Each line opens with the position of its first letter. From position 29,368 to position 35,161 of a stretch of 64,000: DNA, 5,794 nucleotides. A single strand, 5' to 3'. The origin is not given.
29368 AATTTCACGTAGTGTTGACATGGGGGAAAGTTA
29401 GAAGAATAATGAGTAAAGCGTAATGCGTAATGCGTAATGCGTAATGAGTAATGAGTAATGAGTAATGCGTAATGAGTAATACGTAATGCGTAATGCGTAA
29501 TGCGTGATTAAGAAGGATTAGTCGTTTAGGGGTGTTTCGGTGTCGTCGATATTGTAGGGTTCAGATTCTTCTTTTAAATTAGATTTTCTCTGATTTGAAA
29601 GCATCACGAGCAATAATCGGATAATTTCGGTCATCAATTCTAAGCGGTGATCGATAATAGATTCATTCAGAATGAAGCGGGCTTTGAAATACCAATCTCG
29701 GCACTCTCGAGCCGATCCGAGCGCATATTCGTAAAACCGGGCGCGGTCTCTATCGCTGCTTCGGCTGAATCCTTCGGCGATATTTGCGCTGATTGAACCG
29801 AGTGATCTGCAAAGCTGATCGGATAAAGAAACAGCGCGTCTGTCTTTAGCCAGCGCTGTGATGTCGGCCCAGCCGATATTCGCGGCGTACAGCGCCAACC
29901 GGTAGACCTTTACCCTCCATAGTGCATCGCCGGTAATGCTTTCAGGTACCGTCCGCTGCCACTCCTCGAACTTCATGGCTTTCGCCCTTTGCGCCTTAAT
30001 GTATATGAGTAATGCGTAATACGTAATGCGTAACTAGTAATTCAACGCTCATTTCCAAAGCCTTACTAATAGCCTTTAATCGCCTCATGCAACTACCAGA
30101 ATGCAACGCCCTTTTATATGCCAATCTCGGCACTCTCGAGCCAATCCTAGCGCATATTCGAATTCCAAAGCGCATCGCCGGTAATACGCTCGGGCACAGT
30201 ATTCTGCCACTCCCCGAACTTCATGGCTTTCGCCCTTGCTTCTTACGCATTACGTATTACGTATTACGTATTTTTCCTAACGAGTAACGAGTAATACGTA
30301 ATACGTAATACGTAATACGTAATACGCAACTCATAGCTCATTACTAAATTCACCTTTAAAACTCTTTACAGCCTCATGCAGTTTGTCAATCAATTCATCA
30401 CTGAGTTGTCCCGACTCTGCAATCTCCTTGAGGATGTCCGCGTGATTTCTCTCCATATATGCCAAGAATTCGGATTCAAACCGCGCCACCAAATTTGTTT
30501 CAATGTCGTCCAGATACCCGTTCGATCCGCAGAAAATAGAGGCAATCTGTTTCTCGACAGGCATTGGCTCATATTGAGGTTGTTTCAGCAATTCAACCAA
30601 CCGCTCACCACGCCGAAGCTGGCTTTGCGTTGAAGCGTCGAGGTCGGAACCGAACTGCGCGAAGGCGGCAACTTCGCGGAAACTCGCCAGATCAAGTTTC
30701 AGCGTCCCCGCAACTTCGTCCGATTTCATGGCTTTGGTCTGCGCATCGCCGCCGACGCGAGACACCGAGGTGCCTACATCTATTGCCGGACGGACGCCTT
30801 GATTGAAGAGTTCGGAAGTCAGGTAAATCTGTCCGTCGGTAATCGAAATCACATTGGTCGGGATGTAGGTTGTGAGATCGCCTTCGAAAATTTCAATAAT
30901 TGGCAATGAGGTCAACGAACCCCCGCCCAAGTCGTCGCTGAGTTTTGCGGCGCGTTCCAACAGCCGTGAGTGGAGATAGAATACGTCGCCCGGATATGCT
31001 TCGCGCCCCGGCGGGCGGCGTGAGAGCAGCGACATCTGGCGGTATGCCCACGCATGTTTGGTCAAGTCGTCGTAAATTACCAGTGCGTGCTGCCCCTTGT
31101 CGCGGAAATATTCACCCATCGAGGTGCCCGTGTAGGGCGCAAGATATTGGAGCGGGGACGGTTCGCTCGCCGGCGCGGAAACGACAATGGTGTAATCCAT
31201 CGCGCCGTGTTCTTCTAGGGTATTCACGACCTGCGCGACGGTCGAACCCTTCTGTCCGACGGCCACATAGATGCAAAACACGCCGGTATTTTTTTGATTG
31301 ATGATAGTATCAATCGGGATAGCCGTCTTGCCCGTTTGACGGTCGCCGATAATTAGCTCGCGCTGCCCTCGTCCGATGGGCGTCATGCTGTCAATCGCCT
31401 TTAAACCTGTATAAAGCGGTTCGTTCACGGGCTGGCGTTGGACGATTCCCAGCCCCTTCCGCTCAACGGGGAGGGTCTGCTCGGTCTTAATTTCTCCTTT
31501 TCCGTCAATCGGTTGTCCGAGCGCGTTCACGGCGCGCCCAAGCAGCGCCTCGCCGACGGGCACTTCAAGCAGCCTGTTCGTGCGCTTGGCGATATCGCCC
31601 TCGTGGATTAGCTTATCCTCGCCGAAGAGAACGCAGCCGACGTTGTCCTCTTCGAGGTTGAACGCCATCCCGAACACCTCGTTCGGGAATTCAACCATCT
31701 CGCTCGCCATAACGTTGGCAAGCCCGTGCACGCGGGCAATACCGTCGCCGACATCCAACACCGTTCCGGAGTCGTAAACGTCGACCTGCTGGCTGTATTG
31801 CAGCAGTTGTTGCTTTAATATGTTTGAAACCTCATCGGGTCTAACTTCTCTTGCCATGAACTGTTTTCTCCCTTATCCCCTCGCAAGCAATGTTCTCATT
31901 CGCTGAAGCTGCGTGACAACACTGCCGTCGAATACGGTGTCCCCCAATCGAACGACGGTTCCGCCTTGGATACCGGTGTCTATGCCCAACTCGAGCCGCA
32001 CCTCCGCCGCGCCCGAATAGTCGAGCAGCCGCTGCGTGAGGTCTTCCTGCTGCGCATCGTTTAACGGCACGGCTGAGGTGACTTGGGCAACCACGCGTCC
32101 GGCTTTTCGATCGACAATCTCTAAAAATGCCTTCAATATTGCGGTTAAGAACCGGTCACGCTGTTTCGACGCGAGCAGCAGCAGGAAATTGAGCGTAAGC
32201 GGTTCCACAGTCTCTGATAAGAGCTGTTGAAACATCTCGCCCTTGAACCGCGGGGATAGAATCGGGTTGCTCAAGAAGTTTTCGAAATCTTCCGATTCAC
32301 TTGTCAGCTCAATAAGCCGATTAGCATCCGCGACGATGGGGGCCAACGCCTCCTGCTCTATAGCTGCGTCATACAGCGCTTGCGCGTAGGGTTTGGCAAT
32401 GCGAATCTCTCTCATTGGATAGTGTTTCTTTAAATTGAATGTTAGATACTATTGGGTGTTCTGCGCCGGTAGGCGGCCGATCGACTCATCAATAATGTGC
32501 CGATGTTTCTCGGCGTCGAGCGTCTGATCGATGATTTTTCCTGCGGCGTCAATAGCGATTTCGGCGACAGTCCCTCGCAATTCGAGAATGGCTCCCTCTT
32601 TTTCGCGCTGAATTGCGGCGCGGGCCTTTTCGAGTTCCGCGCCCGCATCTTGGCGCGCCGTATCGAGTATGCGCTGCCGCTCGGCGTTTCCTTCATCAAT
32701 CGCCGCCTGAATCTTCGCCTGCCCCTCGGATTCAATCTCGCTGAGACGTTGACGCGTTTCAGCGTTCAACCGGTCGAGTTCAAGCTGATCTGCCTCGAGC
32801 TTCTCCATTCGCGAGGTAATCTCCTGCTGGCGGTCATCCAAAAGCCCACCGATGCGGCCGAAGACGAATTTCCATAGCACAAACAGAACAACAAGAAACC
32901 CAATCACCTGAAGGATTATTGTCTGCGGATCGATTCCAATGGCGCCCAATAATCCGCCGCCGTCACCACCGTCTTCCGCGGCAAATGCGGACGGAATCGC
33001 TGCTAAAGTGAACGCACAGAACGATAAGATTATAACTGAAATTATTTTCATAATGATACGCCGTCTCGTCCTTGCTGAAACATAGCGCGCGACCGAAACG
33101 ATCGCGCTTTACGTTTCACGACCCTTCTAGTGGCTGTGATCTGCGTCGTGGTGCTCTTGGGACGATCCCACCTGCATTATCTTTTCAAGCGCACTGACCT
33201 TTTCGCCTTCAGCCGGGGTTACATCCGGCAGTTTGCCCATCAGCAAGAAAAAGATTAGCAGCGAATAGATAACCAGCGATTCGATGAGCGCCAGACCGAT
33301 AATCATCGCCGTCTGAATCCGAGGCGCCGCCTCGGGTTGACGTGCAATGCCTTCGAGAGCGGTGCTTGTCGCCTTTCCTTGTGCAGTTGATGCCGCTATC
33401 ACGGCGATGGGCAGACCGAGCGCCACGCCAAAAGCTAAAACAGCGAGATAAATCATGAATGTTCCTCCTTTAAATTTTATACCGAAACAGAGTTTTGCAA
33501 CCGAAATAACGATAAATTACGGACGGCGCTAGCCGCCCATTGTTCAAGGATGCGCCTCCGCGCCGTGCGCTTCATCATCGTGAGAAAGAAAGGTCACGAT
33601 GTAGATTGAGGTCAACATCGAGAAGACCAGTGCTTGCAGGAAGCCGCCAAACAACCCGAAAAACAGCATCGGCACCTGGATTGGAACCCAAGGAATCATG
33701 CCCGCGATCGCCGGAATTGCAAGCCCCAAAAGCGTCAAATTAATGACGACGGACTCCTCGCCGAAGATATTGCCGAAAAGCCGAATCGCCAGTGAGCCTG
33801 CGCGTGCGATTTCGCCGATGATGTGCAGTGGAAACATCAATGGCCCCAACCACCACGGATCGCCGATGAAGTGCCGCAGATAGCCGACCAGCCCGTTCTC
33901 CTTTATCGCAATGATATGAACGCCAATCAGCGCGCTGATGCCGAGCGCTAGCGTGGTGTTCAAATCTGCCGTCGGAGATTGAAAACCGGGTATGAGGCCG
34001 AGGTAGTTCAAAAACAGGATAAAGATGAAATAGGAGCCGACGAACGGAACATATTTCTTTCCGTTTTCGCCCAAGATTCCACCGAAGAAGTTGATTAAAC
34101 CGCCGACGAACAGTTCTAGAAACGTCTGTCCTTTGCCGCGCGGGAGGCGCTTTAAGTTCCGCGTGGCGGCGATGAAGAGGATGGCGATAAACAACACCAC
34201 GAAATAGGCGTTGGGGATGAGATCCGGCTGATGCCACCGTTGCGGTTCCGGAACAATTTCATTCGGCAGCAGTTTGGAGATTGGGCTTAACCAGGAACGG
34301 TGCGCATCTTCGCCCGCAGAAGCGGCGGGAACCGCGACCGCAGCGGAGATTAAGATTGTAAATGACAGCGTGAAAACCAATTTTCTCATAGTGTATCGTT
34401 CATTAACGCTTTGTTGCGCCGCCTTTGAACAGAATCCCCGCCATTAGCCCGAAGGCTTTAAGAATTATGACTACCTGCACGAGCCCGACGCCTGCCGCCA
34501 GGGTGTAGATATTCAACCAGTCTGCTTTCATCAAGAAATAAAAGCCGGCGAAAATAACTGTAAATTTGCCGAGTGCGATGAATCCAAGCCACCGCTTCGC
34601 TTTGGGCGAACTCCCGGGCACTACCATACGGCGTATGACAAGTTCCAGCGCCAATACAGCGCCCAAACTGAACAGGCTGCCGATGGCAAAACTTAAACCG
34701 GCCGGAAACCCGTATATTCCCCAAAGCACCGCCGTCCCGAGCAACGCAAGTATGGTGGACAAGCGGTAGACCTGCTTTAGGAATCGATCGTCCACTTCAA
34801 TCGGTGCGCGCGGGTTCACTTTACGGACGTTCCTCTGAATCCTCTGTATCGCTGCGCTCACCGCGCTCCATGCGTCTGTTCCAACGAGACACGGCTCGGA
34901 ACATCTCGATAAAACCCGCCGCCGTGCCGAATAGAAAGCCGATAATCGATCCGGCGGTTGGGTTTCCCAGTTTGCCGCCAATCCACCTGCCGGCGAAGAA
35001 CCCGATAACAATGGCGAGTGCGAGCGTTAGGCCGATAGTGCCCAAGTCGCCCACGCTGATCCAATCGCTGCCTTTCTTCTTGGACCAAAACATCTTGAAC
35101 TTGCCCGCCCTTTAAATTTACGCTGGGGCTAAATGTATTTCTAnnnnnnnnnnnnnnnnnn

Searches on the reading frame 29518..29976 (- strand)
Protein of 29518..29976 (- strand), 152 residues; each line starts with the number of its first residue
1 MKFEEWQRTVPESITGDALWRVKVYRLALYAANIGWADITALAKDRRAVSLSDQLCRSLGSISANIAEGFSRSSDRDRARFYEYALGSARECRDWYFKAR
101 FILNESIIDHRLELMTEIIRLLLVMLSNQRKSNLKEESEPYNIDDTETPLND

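Call 92: search_protein_families(library=pfam, proteins=[window:29518-29976:-], max_evalue=0.00001)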
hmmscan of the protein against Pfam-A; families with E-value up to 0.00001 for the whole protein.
window:29518-29976:- (152 aa): 1 family
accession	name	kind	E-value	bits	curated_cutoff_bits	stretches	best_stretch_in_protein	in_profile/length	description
PF05635.17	23S_rRNA_IVP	-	5.9e-17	62.3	33.8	1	37-122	18-104/106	23S rRNA-intervening sequence protein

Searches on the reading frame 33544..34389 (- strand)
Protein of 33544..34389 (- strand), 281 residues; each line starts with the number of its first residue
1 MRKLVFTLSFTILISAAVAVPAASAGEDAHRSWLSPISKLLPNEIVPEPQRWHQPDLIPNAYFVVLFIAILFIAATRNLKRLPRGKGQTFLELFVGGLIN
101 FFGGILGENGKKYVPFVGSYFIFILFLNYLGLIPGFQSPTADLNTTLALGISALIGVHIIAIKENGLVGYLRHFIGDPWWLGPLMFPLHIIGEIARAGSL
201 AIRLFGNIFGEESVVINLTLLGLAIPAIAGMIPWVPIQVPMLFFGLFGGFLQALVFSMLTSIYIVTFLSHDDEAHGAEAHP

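Call 12: search_protein_families(library=pfam, proteins=[window:33544-34389:-])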
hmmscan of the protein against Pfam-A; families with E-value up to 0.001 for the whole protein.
window:33544-34389:- (281 aa): 1 family
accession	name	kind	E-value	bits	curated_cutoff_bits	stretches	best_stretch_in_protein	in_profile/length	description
PF00119.25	ATP-synt_A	-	2.6e-51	175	33.9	1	64-264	7-216/217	ATP synthase A chain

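Call 85: find_encoding_contigs(protein=window:33547-34389:-, flank=7000, max_places=10)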
Protein window:33547-34389:- (281 aa): no gene with exactly this product is on record in the collection.

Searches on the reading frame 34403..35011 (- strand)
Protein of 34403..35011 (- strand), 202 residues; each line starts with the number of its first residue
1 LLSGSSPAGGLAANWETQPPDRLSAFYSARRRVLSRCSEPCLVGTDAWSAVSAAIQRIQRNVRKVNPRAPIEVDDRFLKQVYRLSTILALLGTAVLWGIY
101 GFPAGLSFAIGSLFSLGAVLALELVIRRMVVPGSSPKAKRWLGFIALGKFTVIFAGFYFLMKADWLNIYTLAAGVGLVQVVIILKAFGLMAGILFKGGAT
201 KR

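Call 12: search_protein_families(library=pfam, proteins=[window:34403-35011:-])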
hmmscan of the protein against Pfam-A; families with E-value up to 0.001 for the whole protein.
window:34403-35011:- (202 aa): 1 family
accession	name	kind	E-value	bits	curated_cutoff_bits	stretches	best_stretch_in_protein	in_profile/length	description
PF03899.21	ATP-synt_I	-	0.00022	22.1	25.1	1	84-174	5-97/99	ATP synthase I chain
